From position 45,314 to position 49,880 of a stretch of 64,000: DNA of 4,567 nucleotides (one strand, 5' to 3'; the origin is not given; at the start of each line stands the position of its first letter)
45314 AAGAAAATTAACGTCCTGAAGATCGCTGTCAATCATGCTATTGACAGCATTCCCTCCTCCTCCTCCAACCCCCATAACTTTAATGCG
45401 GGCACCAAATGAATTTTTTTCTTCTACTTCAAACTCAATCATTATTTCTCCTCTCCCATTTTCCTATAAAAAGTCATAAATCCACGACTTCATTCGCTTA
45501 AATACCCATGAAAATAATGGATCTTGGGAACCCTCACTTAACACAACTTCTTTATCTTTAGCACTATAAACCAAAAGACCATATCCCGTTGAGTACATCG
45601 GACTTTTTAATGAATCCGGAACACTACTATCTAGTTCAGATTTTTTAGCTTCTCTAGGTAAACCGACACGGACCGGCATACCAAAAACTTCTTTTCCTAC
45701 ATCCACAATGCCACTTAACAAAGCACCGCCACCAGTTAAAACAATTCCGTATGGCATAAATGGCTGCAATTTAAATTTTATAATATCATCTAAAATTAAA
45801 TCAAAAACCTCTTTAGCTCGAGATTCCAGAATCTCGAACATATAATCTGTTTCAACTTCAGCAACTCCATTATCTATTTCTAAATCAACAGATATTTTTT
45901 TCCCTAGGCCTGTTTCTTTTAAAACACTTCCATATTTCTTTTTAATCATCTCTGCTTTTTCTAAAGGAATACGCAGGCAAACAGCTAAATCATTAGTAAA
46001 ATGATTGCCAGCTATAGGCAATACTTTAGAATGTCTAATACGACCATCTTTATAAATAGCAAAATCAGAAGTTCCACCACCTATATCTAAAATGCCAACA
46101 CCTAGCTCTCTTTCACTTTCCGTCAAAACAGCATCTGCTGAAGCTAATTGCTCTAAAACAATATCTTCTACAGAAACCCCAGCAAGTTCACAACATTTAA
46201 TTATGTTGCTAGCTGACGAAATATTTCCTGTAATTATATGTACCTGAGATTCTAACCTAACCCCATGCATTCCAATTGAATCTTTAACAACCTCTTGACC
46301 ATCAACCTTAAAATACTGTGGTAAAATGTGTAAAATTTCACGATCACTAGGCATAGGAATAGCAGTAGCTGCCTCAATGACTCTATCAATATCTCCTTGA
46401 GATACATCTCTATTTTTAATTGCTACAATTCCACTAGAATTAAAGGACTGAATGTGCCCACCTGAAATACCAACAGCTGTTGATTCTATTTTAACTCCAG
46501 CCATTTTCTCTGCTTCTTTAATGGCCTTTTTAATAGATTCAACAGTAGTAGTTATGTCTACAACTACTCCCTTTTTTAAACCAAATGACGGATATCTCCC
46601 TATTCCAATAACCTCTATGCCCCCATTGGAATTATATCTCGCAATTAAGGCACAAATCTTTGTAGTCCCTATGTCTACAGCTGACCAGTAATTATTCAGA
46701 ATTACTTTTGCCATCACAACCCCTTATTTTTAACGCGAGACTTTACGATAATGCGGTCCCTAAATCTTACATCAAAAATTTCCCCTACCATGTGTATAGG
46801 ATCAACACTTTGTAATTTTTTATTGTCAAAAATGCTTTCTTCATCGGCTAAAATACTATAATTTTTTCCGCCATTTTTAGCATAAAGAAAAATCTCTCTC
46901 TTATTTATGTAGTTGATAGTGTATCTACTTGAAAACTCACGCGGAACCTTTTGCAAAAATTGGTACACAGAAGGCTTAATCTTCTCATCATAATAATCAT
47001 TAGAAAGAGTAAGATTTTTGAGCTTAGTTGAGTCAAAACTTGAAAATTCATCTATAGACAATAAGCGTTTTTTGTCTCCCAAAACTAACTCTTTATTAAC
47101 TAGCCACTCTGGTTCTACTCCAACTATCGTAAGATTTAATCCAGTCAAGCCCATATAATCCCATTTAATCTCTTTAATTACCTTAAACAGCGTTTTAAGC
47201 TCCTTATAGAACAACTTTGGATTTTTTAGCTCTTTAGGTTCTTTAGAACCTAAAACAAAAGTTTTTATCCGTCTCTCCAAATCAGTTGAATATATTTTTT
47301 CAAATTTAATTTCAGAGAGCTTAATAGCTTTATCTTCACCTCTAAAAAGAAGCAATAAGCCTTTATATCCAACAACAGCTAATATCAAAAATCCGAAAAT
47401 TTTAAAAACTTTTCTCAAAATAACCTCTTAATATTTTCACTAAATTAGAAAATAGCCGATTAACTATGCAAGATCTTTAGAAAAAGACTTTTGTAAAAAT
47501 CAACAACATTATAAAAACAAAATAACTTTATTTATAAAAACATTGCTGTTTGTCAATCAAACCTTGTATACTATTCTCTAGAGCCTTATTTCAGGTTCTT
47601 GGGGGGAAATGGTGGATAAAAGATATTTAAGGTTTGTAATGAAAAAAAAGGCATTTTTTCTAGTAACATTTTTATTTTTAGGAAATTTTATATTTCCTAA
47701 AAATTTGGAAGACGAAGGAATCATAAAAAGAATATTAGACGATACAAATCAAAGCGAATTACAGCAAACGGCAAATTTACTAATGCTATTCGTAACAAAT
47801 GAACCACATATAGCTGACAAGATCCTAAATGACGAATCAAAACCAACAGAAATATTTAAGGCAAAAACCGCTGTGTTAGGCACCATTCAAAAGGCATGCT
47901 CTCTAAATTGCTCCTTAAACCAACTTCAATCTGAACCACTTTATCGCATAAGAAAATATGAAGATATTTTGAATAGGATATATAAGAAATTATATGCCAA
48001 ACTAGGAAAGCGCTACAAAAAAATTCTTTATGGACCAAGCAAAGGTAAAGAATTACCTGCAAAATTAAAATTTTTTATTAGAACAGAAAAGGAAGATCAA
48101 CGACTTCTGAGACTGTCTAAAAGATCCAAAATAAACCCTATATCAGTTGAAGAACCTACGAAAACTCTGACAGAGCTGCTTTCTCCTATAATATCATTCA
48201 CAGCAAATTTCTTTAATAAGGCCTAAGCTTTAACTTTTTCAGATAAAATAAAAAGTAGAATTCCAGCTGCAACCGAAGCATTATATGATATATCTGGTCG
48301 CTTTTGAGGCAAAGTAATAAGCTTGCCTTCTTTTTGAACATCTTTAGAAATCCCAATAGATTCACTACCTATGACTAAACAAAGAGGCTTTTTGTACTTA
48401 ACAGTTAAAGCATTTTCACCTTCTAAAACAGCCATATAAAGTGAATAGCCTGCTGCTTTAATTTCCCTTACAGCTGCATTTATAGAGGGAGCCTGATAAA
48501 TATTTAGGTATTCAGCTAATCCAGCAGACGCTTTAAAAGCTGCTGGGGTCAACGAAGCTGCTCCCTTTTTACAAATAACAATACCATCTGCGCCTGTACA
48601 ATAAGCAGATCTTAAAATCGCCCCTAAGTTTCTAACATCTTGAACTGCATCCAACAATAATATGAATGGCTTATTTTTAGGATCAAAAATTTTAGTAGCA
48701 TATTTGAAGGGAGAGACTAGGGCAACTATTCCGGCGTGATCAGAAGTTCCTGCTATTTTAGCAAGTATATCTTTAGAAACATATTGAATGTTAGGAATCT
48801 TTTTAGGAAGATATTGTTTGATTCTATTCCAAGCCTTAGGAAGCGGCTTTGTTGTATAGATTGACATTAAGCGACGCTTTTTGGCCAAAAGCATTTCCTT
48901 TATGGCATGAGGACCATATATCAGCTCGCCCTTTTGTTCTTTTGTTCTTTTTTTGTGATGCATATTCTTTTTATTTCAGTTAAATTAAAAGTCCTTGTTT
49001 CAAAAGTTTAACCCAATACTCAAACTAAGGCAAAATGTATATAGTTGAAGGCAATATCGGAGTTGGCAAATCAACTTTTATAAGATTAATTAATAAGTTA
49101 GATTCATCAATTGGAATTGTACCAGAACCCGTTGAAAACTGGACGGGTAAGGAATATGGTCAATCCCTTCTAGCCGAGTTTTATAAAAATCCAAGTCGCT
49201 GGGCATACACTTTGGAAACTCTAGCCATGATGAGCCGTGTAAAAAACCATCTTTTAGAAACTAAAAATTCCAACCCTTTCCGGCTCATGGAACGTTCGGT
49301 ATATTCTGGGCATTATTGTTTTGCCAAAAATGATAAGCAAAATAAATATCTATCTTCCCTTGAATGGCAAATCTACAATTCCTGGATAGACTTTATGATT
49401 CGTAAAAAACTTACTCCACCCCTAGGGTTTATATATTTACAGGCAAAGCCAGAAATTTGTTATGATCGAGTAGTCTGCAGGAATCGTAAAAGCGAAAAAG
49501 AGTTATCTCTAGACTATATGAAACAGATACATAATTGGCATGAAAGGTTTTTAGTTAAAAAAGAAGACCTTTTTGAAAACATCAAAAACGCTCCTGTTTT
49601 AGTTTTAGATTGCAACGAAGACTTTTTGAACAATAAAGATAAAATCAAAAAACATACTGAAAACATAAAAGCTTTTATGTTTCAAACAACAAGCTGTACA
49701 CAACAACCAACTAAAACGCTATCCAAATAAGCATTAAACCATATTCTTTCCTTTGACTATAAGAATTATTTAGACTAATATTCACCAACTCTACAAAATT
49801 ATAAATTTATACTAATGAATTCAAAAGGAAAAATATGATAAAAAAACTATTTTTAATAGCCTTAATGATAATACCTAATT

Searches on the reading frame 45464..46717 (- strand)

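Call 79: search_protein_families(library=pfam, max_evalue=1e-8, proteins=[window:45464-46717:-])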
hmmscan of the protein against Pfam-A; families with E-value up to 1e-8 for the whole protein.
window:45464-46717:- (417 aa): 3 families
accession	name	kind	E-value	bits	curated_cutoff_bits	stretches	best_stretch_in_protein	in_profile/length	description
PF14450.12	FtsA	-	3.6e-42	144.2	31.8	2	209-380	2-127/127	Cell division protein FtsA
PF02491.25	SHS2_FTSA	-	1.9e-29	102.2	25.4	1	86-163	1-79/79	SHS2 domain inserted in FTSA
PF06723.19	MreB_Mbl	-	2.1e-13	50.3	27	1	174-351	114-303/327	MreB/Mbl protein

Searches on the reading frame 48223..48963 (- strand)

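Call 79: search_protein_families(library=pfam, max_evalue=1e-8, proteins=[window:48223-48963:-])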
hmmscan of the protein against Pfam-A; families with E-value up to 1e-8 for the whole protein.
window:48223-48963:- (246 aa): 2 families
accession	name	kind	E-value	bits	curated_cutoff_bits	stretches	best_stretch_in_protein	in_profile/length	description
PF00588.24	SpoU_methylase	-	1.9e-29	103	29.7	1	100-238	2-142/142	SpoU rRNA Methylase family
PF08032.17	SpoU_sub_bind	-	7.5e-10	39.4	22.8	1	14-88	1-75/76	RNA 2'-O ribose methyltransferase substrate binding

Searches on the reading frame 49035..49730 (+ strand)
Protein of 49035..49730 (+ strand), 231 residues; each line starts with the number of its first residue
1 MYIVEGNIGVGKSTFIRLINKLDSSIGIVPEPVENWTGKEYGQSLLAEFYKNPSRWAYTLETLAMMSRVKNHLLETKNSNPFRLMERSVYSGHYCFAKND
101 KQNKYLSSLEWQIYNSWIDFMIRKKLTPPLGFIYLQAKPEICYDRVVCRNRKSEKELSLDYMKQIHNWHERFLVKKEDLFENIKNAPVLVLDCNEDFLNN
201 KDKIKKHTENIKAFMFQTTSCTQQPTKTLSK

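Call 79: search_protein_families(library=pfam, max_evalue=1e-8, proteins=[window:49035-49730:+])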
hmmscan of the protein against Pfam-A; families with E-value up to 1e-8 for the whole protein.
window:49035-49730:+ (231 aa): 1 family
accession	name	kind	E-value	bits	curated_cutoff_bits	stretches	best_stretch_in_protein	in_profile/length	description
PF01712.25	dNK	-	1.1e-51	176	27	1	4-214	3-201/203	Deoxynucleoside kinase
